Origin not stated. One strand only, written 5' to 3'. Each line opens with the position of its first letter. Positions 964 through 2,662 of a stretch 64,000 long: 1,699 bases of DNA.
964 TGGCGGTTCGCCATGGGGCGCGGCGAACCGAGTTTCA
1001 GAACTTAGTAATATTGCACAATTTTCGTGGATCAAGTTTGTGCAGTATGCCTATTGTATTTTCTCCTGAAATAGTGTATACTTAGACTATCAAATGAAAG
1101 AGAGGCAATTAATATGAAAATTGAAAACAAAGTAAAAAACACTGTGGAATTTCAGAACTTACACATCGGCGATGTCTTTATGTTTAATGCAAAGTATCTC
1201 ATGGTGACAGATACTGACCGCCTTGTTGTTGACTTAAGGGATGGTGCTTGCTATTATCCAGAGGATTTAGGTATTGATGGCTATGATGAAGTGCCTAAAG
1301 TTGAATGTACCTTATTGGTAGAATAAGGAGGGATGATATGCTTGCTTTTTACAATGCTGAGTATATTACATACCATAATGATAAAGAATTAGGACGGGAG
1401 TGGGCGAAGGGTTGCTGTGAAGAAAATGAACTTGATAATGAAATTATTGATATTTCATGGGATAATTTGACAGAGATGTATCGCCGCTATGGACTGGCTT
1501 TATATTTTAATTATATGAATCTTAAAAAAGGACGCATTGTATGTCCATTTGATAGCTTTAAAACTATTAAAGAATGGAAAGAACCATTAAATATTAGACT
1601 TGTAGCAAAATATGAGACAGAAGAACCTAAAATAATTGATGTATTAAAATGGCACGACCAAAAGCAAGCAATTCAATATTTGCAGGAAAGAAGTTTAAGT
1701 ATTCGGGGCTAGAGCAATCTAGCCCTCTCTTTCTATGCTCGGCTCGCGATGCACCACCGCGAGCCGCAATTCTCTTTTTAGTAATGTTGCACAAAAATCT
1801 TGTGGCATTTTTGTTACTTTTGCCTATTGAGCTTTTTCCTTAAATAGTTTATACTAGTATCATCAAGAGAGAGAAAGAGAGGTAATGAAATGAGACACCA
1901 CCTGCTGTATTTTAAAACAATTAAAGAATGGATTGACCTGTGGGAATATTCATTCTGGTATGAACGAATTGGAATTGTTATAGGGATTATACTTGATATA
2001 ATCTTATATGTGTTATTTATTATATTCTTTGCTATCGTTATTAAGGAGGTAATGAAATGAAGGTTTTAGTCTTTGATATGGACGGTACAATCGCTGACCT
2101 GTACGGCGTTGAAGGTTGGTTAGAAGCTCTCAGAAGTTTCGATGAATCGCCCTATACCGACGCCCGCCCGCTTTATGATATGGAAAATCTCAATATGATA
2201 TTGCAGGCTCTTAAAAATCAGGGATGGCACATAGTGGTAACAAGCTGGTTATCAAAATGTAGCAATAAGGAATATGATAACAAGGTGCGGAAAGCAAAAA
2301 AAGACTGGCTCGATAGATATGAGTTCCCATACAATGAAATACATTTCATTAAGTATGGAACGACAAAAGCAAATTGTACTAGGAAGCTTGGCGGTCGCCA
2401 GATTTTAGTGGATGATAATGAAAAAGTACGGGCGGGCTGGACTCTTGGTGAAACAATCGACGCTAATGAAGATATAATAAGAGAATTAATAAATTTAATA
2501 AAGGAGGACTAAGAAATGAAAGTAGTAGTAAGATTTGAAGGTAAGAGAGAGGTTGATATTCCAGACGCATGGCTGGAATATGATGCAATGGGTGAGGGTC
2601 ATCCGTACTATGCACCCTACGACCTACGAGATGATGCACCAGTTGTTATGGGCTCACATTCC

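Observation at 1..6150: Early region is built from moron-like cassettes with a recurring palindromic operator, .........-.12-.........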

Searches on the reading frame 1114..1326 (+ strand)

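Call 11: search_protein_families(library=pfam, proteins=[window:1114-1326:+], max_evalue=0.01)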
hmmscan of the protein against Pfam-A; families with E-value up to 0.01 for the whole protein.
window:1114-1326:+ (70 aa): 0 families

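Call 17: search_protein_families(library=phrogs, proteins=[window:1114-1326:+], max_evalue=0.01)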
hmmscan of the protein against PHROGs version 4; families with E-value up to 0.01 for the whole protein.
window:1114-1326:+ (70 aa): 3 families
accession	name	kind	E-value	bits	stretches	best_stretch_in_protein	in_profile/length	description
phrog_7832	-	unknown function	4.2e-05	24.7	1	1-45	1-55/77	-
phrog_7431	-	unknown function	0.0035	18.5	1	1-29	1-29/79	-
phrog_1945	-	unknown function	0.0074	17.6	0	1-35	1-35/94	-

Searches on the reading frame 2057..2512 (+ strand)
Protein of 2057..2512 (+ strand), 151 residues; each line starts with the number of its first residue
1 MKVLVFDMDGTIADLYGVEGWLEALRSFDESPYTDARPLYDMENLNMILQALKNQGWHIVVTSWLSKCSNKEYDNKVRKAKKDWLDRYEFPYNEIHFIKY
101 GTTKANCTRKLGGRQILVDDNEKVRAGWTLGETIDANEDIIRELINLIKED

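Call 11: search_protein_families(library=pfam, proteins=[window:2057-2512:+], max_evalue=0.01)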
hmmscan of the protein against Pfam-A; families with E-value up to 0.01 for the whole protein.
window:2057-2512:+ (151 aa): 2 families
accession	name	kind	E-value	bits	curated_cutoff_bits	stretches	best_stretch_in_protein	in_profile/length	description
PF25109.1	HAD_PNKP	-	0.00039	21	27.6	1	2-103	2-93/143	Polynucleotide kinase PNKP phosphatase domain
PF00702.32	Hydrolase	-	0.0015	19.4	26.4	1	1-89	1-67/191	haloacid dehalogenase-like hydrolase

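Call 24: find_related_loci(query=A2, collection=viral_contigs, flank=8000)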
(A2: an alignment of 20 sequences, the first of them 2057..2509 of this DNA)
Query A2 (151 aa) in viral_contigs; peptide patterns used: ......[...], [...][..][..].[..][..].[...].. (x = any residue, [..] = any of these).
600 stretches matched a pattern (row limit reached: there are more); 361 encode a relative of the query (tblastn E <= 1e-3); the best 80 are kept; 80 distinct loci.
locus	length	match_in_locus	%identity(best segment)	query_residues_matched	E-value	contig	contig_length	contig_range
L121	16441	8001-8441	69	2-148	6e-69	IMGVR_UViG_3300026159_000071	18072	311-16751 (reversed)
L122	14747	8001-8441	70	2-148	1e-66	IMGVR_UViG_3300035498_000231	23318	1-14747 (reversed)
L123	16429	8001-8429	68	2-144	3e-66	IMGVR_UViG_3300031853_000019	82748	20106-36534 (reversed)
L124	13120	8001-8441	65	2-148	6e-66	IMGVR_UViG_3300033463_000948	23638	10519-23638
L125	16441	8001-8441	65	2-148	2e-64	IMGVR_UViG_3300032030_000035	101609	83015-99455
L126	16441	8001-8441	66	2-148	1e-64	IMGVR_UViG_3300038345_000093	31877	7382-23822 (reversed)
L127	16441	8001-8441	66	2-148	3e-64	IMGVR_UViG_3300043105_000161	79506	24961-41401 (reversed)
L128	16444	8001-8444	67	2-149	6e-64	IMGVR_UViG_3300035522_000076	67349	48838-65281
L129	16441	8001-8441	67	2-148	8e-64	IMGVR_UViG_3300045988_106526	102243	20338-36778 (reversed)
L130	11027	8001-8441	64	1-147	3e-63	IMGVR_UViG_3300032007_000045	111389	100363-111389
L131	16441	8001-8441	63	2-148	6e-63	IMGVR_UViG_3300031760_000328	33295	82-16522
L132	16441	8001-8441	67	2-148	5e-63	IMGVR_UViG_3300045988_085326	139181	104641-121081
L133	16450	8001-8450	63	2-151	5e-63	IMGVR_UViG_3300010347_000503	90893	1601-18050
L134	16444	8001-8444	66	2-149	3e-63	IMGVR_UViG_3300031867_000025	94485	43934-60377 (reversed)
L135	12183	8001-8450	63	2-151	5e-63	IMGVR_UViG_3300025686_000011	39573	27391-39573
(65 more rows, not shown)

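Call 31: search_dna_similar(query=window:2057-2509:+, collection=phages, mode=protein, max_rows=25)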
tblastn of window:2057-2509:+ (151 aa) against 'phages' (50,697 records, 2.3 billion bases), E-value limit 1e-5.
Records with a match: 3; places in all: 3; records where one place covers at least 80% of the query: 3.
Best place of each record, by identity: 60-80% 1; <60% 2.
By first word of the organism name: Bacteriophage 2; Phage 1.
By host as written in the record: - 3.
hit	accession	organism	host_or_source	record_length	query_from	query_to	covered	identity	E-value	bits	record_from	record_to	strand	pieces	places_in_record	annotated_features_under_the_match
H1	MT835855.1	Bacteriophage sp.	human fecal samples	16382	1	151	100%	65.6%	3e-59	202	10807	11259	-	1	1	record has no annotation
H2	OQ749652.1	Phage Phass-1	human gut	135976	2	149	98%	50.0%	3e-40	148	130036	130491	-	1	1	hypothetical protein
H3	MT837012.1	Bacteriophage sp.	human fecal samples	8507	1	147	97%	36.4%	2e-22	97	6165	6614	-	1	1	record has no annotation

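Call 32: get_annotated_region(hit=H2, flank=9000)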
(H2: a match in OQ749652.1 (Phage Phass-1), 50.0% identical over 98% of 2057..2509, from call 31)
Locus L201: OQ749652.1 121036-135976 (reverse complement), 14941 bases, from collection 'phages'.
description: Phage Phass-1, complete genome.
organism: Phage Phass-1 (NCBI taxid 3043662)
taxonomy: Viruses; Duplodnaviria; Heunggongvirae; Uroviricota; Caudoviricetes; Caudoviricetes code 15 clade
host: -; source: human gut; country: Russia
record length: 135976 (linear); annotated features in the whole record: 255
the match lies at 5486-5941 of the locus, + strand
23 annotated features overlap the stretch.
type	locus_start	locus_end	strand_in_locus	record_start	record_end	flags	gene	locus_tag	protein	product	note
CDS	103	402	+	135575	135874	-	-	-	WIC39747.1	hypothetical protein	-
CDS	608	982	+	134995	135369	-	-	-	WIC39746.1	hypothetical protein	-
CDS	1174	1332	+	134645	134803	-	-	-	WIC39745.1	hypothetical protein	-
CDS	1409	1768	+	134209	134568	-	-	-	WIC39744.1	hypothetical protein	-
CDS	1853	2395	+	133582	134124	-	-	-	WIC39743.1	hypothetical protein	-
CDS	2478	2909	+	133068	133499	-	-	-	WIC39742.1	hypothetical protein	-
CDS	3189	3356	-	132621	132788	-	-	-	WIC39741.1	hypothetical protein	-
CDS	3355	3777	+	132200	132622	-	-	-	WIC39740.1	hypothetical protein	-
CDS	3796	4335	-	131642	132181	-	-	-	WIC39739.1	hypothetical protein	-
CDS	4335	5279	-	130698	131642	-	-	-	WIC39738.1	hypothetical protein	-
CDS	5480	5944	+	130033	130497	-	-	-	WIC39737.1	hypothetical protein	-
CDS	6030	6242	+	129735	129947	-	-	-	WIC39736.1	hypothetical protein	-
CDS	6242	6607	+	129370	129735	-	-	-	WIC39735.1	hypothetical protein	-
CDS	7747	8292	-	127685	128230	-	-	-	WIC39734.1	hypothetical protein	-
CDS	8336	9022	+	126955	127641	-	-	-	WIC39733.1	hypothetical protein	-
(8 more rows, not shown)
